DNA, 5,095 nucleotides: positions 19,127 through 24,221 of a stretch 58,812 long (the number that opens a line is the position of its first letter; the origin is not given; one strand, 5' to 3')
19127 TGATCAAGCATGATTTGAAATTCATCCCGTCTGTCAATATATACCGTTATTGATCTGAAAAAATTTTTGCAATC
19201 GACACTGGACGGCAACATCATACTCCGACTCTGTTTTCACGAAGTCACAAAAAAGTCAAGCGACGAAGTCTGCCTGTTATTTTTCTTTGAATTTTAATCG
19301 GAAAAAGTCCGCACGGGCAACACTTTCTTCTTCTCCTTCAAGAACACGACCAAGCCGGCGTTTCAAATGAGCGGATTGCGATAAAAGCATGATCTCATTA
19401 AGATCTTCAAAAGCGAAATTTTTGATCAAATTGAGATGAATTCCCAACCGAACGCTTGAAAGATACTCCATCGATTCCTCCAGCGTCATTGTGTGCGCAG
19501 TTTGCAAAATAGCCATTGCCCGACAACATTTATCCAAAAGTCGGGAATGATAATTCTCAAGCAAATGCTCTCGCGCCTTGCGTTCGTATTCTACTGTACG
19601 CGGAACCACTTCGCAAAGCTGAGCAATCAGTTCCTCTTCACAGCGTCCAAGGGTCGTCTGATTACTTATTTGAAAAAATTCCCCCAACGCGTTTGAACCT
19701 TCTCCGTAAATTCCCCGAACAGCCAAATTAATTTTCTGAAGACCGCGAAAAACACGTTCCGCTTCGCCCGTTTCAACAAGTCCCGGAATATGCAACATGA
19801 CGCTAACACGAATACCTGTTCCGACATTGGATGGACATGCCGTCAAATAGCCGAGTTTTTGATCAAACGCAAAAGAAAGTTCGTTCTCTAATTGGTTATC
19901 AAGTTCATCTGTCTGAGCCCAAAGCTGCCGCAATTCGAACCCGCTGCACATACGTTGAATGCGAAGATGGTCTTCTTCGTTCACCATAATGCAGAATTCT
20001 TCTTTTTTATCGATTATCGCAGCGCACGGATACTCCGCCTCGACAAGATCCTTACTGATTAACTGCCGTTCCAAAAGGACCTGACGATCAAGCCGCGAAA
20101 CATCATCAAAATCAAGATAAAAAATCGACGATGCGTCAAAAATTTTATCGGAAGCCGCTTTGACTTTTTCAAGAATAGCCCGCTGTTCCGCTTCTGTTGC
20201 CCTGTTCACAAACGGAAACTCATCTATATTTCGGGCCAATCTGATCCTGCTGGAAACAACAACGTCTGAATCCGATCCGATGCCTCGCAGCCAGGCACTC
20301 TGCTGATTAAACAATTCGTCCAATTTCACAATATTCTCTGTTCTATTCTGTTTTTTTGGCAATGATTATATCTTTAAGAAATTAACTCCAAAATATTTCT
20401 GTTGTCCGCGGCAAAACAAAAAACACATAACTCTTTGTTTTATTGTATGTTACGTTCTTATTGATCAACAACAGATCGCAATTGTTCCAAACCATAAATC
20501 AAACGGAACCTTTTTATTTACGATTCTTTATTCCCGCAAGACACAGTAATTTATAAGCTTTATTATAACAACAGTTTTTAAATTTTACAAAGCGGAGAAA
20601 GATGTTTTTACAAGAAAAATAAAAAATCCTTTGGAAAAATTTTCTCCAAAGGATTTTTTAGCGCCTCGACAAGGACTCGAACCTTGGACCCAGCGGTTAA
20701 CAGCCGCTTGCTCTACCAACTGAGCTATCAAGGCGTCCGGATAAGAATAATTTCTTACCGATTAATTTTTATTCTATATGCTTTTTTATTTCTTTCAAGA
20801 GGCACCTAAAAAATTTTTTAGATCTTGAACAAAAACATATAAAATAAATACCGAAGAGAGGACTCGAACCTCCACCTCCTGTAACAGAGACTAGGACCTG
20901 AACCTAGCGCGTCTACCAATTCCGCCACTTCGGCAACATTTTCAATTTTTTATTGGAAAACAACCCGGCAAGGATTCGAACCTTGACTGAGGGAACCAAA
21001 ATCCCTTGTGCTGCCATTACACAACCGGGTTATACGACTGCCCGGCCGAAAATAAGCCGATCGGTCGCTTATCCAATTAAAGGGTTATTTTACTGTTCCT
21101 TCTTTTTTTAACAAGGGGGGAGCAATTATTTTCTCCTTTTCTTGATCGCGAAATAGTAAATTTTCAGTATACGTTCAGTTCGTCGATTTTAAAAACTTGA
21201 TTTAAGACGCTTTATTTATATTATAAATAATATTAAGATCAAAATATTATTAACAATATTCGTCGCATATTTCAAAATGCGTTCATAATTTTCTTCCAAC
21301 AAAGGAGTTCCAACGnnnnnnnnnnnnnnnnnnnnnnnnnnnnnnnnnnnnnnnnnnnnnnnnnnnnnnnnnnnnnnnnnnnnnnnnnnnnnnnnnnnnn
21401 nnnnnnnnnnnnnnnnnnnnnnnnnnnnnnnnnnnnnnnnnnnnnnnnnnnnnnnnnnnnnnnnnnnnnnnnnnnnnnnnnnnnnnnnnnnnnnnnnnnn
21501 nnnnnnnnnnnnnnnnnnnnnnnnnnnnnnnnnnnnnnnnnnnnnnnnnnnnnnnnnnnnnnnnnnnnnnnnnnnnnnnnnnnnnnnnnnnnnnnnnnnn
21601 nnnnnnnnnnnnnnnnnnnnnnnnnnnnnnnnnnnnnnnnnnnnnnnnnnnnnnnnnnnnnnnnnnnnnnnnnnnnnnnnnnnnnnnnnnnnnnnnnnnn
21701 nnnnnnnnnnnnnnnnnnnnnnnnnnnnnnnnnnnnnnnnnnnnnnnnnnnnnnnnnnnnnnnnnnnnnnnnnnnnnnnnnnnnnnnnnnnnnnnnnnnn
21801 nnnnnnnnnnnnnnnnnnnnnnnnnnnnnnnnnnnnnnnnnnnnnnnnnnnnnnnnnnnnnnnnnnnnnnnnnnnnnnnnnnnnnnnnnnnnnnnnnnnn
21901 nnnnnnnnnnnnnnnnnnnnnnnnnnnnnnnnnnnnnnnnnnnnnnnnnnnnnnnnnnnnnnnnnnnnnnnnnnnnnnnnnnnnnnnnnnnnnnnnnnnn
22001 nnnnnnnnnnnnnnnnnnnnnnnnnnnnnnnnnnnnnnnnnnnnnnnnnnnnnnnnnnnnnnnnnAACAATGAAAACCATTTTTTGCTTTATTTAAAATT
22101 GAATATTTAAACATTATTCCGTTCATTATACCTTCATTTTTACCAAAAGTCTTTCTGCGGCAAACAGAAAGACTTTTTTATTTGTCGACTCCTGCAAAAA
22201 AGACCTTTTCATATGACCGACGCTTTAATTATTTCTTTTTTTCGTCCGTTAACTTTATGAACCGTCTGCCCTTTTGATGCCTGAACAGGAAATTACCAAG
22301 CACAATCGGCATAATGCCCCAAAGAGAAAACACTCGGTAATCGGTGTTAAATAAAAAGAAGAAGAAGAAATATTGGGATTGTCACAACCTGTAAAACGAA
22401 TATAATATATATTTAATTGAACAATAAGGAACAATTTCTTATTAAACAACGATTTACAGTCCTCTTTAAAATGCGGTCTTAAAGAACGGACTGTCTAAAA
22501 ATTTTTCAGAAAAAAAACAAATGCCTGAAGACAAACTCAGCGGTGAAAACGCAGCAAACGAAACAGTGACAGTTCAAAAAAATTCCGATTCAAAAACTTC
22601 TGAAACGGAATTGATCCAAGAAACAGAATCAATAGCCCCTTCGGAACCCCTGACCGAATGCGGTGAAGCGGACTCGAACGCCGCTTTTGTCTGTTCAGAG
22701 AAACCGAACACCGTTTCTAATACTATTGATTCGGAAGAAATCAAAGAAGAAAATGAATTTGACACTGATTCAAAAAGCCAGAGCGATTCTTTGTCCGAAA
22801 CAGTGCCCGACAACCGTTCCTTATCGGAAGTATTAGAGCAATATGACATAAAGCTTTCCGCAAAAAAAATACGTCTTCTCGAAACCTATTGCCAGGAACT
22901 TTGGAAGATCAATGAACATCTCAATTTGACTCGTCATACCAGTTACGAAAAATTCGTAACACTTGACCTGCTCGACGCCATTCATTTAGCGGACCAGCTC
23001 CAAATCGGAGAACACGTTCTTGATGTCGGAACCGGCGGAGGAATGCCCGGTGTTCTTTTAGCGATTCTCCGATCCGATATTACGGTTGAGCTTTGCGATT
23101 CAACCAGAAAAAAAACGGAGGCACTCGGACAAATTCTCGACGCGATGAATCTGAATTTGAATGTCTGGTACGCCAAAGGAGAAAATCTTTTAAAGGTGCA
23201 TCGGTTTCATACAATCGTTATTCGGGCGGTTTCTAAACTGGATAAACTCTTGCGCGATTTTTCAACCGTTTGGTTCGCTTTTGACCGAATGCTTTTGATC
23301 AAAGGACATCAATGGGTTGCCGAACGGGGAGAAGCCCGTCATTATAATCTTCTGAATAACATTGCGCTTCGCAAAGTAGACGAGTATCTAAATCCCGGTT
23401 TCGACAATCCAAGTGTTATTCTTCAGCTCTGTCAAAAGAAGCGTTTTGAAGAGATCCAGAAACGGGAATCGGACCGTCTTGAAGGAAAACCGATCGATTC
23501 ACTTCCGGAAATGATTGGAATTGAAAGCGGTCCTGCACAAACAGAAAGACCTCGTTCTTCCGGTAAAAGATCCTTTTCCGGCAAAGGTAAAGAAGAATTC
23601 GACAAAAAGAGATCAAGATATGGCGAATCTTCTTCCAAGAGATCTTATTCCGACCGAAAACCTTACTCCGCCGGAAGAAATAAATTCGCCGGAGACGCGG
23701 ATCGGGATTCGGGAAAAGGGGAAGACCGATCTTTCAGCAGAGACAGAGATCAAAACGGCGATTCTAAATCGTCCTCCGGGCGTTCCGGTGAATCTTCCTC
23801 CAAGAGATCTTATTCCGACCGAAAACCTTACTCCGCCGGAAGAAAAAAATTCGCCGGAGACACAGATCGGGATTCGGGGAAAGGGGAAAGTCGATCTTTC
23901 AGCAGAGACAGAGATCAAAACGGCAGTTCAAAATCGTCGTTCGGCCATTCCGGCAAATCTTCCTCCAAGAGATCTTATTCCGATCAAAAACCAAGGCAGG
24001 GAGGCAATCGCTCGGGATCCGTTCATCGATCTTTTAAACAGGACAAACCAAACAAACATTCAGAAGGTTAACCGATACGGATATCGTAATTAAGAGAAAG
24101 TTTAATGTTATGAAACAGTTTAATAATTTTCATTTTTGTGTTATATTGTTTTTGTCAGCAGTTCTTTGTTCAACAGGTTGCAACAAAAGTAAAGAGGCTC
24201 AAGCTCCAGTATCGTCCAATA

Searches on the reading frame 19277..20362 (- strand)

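Call 28: search_protein_families(library=pfam, proteins=[window:19277-20362:-], max_evalue=0.001)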
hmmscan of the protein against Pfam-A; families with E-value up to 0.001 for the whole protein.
window:19277-20362:- (361 aa): 1 family
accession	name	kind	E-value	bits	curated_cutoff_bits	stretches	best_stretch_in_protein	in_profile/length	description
PF00217.24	ATP-gua_Ptrans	-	5.4e-64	215.8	22.4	1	63-262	2-202/203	ATP:guanido phosphotransferase, C-terminal catalytic domain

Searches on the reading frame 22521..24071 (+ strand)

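Call 29: search_protein_families(library=pfam, proteins=[window:22521-24071:+], max_evalue=0.001)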
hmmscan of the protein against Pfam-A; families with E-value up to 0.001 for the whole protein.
window:22521-24071:+ (516 aa): 1 family
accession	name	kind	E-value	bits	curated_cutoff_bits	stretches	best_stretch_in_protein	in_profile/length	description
PF02527.21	GidB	-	1.7e-28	99.7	27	1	117-279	2-166/184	rRNA small subunit methyltransferase G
